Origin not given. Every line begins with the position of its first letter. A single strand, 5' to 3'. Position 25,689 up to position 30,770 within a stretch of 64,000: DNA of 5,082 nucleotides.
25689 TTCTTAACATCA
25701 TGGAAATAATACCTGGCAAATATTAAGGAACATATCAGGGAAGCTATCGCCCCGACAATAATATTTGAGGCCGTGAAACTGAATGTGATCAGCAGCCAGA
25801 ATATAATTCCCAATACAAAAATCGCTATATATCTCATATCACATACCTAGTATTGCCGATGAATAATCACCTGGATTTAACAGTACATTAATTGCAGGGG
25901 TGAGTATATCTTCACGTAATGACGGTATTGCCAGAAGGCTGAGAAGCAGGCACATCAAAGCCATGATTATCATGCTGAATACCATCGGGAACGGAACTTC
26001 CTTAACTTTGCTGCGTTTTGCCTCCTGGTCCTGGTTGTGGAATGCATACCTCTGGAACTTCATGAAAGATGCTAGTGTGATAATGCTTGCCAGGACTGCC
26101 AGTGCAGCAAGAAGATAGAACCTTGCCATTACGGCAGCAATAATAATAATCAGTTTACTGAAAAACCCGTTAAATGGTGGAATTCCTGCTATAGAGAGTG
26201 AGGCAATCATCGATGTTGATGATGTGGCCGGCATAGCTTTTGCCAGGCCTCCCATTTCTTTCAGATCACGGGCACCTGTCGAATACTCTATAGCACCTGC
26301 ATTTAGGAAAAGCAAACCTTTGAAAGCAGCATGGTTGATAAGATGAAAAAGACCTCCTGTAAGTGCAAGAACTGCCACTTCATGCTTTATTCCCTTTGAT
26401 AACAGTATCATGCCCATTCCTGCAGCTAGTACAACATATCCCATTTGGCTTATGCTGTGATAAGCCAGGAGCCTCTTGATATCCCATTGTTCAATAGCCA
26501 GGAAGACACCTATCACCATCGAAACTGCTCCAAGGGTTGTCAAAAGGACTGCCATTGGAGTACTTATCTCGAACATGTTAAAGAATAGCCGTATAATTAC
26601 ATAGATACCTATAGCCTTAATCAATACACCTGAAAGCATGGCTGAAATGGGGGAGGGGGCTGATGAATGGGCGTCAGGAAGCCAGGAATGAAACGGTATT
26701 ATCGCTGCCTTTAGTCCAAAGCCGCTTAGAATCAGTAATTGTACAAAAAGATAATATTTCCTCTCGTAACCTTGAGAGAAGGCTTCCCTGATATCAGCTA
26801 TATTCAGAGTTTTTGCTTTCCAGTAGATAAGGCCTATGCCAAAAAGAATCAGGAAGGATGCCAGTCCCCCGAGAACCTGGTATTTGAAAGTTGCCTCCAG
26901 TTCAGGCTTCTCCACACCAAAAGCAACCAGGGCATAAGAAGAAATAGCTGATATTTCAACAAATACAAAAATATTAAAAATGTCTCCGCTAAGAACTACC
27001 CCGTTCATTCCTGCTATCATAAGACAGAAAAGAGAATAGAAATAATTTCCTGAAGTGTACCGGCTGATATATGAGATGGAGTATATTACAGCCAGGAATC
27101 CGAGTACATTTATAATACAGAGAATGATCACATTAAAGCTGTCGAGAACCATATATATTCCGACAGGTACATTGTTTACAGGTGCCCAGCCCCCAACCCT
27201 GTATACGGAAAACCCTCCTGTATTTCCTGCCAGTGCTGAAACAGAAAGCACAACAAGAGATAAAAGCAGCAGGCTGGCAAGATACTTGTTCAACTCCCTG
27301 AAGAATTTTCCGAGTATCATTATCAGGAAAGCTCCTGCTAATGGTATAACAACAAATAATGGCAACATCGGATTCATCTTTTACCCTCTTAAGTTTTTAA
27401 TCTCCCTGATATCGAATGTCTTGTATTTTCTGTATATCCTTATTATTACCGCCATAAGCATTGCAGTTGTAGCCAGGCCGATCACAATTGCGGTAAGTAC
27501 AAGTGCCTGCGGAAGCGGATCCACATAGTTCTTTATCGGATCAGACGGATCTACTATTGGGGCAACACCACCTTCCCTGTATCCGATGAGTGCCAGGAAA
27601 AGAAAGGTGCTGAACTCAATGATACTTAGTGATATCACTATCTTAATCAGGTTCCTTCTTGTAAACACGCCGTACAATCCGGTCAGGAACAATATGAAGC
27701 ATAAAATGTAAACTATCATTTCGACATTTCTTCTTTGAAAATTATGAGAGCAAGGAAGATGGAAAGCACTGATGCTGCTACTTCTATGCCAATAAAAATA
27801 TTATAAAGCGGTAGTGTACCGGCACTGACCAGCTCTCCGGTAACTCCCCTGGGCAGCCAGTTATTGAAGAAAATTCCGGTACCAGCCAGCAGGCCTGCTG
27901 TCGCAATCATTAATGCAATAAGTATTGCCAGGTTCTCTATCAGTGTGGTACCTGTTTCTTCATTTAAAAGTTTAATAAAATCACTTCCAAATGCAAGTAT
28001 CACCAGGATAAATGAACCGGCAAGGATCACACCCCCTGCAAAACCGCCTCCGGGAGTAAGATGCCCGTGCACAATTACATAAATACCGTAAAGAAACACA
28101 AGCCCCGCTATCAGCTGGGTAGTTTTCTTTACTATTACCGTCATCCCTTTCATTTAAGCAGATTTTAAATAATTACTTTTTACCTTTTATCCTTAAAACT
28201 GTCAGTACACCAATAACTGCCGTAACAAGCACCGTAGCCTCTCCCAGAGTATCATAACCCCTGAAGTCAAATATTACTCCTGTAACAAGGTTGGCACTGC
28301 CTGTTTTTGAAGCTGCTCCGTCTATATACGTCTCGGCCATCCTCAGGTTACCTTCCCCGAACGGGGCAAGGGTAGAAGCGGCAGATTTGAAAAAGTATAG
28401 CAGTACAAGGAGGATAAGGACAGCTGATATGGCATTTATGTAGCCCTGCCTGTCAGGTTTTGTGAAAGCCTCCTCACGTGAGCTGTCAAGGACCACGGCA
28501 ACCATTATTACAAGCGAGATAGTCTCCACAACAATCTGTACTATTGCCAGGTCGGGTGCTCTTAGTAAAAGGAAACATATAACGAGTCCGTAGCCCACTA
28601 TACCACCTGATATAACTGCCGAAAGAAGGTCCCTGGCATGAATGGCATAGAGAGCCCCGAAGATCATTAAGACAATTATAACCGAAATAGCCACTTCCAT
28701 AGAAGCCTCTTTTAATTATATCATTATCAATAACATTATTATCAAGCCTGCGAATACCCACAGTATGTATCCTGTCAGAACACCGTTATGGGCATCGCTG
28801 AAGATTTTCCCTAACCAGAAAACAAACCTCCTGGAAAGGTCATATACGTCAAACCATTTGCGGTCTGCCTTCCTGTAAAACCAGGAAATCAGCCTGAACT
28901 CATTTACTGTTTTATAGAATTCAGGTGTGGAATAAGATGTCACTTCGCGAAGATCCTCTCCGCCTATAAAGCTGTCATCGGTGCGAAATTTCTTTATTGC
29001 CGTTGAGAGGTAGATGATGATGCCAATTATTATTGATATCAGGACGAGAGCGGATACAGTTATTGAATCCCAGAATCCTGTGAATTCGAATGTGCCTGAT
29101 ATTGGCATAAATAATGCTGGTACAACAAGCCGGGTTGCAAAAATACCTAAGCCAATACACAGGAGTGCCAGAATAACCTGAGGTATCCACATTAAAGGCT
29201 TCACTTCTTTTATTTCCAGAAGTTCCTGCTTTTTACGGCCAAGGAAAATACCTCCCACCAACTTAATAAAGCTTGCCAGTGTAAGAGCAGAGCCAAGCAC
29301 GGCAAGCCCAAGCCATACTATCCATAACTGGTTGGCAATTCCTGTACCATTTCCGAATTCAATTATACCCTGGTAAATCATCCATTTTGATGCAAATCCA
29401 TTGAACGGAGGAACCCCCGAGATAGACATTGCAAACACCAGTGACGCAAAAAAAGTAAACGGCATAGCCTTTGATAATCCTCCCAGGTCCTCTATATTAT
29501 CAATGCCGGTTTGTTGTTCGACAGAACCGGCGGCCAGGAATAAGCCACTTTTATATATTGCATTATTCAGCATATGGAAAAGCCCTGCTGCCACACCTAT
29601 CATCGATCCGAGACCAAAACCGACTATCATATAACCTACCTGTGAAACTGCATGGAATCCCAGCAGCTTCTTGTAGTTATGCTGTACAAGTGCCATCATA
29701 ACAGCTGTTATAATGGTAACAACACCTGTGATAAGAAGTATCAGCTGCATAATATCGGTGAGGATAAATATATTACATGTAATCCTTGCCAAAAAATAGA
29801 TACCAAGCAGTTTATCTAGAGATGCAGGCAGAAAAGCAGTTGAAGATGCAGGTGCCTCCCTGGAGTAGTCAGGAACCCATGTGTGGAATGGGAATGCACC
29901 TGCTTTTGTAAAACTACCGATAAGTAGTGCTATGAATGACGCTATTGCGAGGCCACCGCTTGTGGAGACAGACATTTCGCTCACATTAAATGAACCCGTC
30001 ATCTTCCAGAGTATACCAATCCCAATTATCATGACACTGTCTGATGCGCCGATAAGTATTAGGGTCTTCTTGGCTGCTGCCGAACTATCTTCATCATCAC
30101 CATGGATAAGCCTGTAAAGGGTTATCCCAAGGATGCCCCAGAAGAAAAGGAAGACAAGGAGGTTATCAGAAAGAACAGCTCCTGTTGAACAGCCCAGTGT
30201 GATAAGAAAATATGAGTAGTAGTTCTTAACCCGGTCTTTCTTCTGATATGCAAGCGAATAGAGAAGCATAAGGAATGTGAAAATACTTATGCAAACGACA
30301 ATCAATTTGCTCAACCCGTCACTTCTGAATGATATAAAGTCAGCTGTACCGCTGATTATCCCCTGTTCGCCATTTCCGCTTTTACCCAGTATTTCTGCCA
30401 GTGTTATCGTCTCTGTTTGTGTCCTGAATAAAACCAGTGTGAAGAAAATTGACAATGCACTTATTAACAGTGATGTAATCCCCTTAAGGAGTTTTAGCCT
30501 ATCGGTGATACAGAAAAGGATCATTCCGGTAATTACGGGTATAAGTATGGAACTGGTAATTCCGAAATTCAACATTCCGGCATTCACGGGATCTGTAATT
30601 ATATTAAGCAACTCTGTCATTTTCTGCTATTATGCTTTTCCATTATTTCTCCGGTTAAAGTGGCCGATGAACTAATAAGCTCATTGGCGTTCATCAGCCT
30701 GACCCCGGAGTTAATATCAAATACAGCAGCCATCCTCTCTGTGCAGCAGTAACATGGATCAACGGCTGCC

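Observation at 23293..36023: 18-gene operon: Mrp-coupled group-4 [NiFe] hydrogenase with an NAD(P)H-type flavoprotein input module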

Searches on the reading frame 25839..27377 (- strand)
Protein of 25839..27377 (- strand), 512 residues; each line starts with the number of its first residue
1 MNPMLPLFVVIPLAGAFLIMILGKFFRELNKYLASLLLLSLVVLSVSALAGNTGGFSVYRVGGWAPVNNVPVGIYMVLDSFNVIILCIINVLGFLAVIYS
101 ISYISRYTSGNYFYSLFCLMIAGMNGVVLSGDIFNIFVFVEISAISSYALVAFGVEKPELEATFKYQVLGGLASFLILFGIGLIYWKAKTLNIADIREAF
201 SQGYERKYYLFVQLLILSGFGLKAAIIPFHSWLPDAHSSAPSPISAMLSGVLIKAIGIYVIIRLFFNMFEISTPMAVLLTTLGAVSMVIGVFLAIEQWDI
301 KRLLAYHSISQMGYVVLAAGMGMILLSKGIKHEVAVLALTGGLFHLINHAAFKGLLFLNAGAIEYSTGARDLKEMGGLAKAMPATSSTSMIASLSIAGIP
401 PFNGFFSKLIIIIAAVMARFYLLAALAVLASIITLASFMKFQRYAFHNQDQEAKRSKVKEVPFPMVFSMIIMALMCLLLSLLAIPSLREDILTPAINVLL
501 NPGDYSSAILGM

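Call 4: search_protein_families(library=pfam, proteins=[window:25839-27377:-])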
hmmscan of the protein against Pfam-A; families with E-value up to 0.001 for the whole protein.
window:25839-27377:- (512 aa): 3 families
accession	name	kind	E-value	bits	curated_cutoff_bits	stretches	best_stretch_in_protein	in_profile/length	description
PF00361.26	Proton_antipo_M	-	1e-65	222.3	21.5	1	130-434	1-294/294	NADH:quinone oxidoreductase/Mrp antiporter, TM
PF00662.26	Proton_antipo_N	-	2.9e-05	24.3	24.5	1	64-111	1-48/51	NADH-Ubiquinone oxidoreductase (complex I), chain 5 N-terminus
PF10125.14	NADHdeh_related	-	0.00013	21.8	27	1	124-231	81-183/218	NADH dehydrogenase I, subunit N related protein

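Call 80: search_protein_families(library=ncbifam, proteins=[window:25839-27377:-], max_evalue=1e-10)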
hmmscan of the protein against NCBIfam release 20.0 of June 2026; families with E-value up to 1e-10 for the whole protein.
window:25839-27377:- (512 aa): 75 families (the best 25 are shown)
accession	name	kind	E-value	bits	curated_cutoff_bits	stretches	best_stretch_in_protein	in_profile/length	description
NF006240.0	PRK08376.1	subfamily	1.4e-120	403.7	662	1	4-511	6-519/521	putative monovalent cation/H+ antiporter subunit D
NF005086.0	PRK06521.1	equivalog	1.7e-95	320.9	667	1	9-485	12-494/669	hydrogenase 4 subunit B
NF006419.0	PRK08668.1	equivalog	2.6e-85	287.4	617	1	5-482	4-466/613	NADH dehydrogenase subunit M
NF005818.0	PRK07691.1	equivalog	1.8e-84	284.5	586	1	1-510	2-494/496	Na+/H+ antiporter subunit D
NF009306.0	PRK12663.1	equivalog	2.9e-83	280.3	542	1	7-510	8-492/498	Na+/H+ antiporter subunit D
NF006241.0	PRK08377.1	equivalog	7.6e-82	275.9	645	1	7-474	7-454/494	NADH dehydrogenase subunit N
NF009305.0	PRK12662.1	equivalog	1.6e-79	267.9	700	1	7-485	8-478/492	putative monovalent cation/H+ antiporter subunit D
NF009285.0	PRK12645.1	equivalog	6e-78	262.9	1028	1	4-500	3-509/804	Na+/H+ antiporter subunit A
NF005097.0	PRK06525.1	equivalog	1.5e-74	251.5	430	1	9-487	9-479/480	hydrogenase 4 subunit D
NF004920.0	PRK06277.1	equivalog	3.7e-74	250.2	578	1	3-499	2-475/478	energy conserving hydrogenase EhbF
NF009308.0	PRK12665.1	equivalog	2e-73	247.7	585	1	2-460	6-452/531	Na+/H+ antiporter subunit D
NF009288.0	PRK12648.1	equivalog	2.7e-73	247.5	1104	1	4-488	2-476/954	monovalent cation/H+ antiporter subunit A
TIGR00940.1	2a6301s01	subfamily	2.7e-72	244.3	920.45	1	8-500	4-505/793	monovalent cation:proton antiporter subunit A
NF009287.0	PRK12647.1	equivalog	1.1e-71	242.5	937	1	7-494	5-477/773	putative monovalent cation/H+ antiporter subunit A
NF006418.0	PRK08667.1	equivalog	7.3e-71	239.5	794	1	41-484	45-487/644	hydrogenase membrane subunit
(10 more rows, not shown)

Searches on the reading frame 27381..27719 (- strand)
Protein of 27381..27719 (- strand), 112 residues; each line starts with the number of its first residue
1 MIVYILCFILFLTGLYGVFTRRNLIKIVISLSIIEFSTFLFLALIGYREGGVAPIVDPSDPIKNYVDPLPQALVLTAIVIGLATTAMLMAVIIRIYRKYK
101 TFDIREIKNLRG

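Call 4: search_protein_families(library=pfam, proteins=[window:27381-27719:-])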
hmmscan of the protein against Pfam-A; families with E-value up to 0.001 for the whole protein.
window:27381-27719:- (112 aa): 1 family
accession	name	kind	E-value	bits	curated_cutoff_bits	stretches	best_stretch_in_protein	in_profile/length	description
PF00420.29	Oxidored_q2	-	3e-29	101.1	26.1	1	3-111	2-94/95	NADH-ubiquinone/plastoquinone oxidoreductase chain 4L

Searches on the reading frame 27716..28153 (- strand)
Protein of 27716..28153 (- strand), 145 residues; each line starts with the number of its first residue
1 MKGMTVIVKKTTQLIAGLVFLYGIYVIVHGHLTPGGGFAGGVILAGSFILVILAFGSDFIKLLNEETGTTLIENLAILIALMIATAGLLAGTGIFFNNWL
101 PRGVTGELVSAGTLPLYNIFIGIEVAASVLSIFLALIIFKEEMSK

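Call 4: search_protein_families(library=pfam, proteins=[window:27716-28153:-])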
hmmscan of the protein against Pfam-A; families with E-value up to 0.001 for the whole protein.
window:27716-28153:- (145 aa): 1 family
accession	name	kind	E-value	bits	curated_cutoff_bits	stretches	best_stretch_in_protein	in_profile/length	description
PF04039.18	MnhB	-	7.3e-24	84.8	22.5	1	7-130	1-126/127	Domain related to MnhB subunit of Na+/H+ antiporter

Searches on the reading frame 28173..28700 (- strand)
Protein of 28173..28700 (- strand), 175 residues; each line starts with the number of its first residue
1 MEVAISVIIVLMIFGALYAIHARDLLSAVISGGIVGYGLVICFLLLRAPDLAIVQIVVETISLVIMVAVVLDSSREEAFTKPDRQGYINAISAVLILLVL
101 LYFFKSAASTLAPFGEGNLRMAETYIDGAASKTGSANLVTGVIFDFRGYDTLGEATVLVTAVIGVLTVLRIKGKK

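Call 3: search_protein_families(library=pfam, proteins=[window:28173-28700:-])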
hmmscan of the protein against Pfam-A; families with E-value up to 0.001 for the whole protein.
window:28173-28700:- (175 aa): 3 families
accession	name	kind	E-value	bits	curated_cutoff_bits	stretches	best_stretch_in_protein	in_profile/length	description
PF13244.11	MbhD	-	5.6e-17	62.1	27.2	1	10-70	1-62/67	MBH, subunit D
PF20501.3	MbhE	-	5.3e-09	36.4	27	1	121-170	33-82/98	MBH, subunit E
PF00499.25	Oxidored_q3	-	0.00042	20.5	33.2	1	15-121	1-99/146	NADH-ubiquinone/plastoquinone oxidoreductase chain 6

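Call 80: search_protein_families(library=ncbifam, proteins=[window:28173-28700:-], max_evalue=1e-10)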
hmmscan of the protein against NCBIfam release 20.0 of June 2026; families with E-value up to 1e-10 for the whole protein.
window:28173-28700:- (175 aa): 11 families
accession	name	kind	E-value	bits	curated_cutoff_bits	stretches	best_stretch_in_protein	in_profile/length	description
NF009287.0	PRK12647.1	equivalog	9.5e-25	87.2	937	1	6-173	602-763/773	putative monovalent cation/H+ antiporter subunit A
NF009289.0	PRK12649.1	equivalog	2.2e-23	82.6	1117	1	6-174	622-787/789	putative monovalent cation/H+ antiporter subunit A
NF009285.0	PRK12645.1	equivalog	2.6e-23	82.2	1028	1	4-174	630-795/804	Na+/H+ antiporter subunit A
NF009284.0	PRK12644.1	equivalog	5.8e-23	80.9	962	1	6-168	603-760/975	Na+/H+ antiporter subunit A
NF009159.0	PRK12504.1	equivalog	3.2e-22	79.3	141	1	7-171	9-174/178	DUF4040 domain-containing protein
NF009290.0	PRK12650.1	equivalog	9.5e-22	76.7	980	1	7-170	607-764/966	DUF4040 family protein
NF009161.0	PRK12507.1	equivalog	2.8e-20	72.8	272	1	5-172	12-178/336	putative monovalent cation/H+ antiporter subunit B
NF009288.0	PRK12648.1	equivalog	4.9e-19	67.9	1104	1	5-170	610-774/954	monovalent cation/H+ antiporter subunit A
NF009286.0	PRK12646.1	equivalog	1.4e-18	66.8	1063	1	5-173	631-792/800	DUF4040 family protein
TIGR00940.1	2a6301s01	subfamily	2.5e-18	65.8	920.45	1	3-172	622-786/793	monovalent cation:proton antiporter subunit A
NF009217.0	PRK12567.1-1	equivalog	5.8e-13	48.9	268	1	90-172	7-88/238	putative monovalent cation/H+ antiporter subunit B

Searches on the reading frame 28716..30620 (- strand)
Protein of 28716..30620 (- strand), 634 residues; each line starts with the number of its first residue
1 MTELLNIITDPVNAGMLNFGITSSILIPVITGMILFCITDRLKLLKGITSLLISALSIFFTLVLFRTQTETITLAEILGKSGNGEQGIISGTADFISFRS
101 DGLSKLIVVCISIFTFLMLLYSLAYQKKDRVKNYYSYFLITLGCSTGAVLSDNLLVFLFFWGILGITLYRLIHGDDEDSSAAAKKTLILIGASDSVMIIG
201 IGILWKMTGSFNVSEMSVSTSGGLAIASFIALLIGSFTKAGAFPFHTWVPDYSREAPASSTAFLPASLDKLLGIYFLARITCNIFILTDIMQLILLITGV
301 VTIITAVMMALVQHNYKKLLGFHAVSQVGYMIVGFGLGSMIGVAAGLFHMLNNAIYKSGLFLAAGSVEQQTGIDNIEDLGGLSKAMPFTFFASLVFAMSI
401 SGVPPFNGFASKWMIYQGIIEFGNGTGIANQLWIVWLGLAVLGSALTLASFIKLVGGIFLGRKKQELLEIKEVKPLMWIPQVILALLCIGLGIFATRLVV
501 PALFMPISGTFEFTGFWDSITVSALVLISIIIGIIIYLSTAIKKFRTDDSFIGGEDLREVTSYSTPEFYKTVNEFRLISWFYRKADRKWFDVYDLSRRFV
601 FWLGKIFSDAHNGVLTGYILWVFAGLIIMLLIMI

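Call 3: search_protein_families(library=pfam, proteins=[window:28716-30620:-])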
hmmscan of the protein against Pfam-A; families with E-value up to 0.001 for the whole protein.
window:28716-30620:- (634 aa): 1 family
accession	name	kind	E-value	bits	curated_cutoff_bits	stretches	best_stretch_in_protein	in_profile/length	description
PF00361.26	Proton_antipo_M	-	1.1e-55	189.3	21.5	1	151-428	1-284/294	NADH:quinone oxidoreductase/Mrp antiporter, TM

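Call 7: search_protein_families(library=ncbifam, proteins=[window:28716-30620:-])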
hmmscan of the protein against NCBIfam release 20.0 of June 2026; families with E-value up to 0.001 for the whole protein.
window:28716-30620:- (634 aa): 72 families (the best 25 are shown)
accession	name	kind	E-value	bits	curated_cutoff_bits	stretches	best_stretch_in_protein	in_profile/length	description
NF006419.0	PRK08668.1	equivalog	1.4e-77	261.8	617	1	21-631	4-610/613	NADH dehydrogenase subunit M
NF006240.0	PRK08376.1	subfamily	1.8e-77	261.4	662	1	25-507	11-503/521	putative monovalent cation/H+ antiporter subunit D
NF005086.0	PRK06521.1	equivalog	3.3e-69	234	667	1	95-499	73-496/669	hydrogenase 4 subunit B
NF009288.0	PRK12648.1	equivalog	3.4e-66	224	1104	1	27-539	9-522/954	monovalent cation/H+ antiporter subunit A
NF005141.0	PRK06590.1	equivalog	2.3e-65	221.7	556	1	24-633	8-609/615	NADH-quinone oxidoreductase subunit L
NF009287.0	PRK12647.1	equivalog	4e-65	220.7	937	1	26-541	4-519/773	putative monovalent cation/H+ antiporter subunit A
TIGR00940.1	2a6301s01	subfamily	1e-64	219.2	920.45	1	97-509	70-503/793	monovalent cation:proton antiporter subunit A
NF009289.0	PRK12649.1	equivalog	4.8e-64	217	1117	1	21-538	7-534/789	putative monovalent cation/H+ antiporter subunit A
NF009285.0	PRK12645.1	equivalog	6e-64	216.6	1028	1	97-538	73-547/804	Na+/H+ antiporter subunit A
NF009310.0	PRK12668.1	equivalog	1.1e-63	216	564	1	93-529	59-465/584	Na(+)/H(+) antiporter subunit D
NF005097.0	PRK06525.1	equivalog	1.7e-61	208.5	430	1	23-499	7-479/480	hydrogenase 4 subunit D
TIGR01974.1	NDH_I_L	subfamily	3.2e-60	204.7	407.5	1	25-633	7-629/630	NADH-quinone oxidoreductase subunit L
NF006418.0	PRK08667.1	equivalog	1.1e-56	192.7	794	1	25-572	10-556/644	hydrogenase membrane subunit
NF004920.0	PRK06277.1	equivalog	2.3e-56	191.6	578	1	25-501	8-466/478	energy conserving hydrogenase EhbF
NF009284.0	PRK12644.1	equivalog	6.1e-56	190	962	1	96-498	68-474/975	Na+/H+ antiporter subunit A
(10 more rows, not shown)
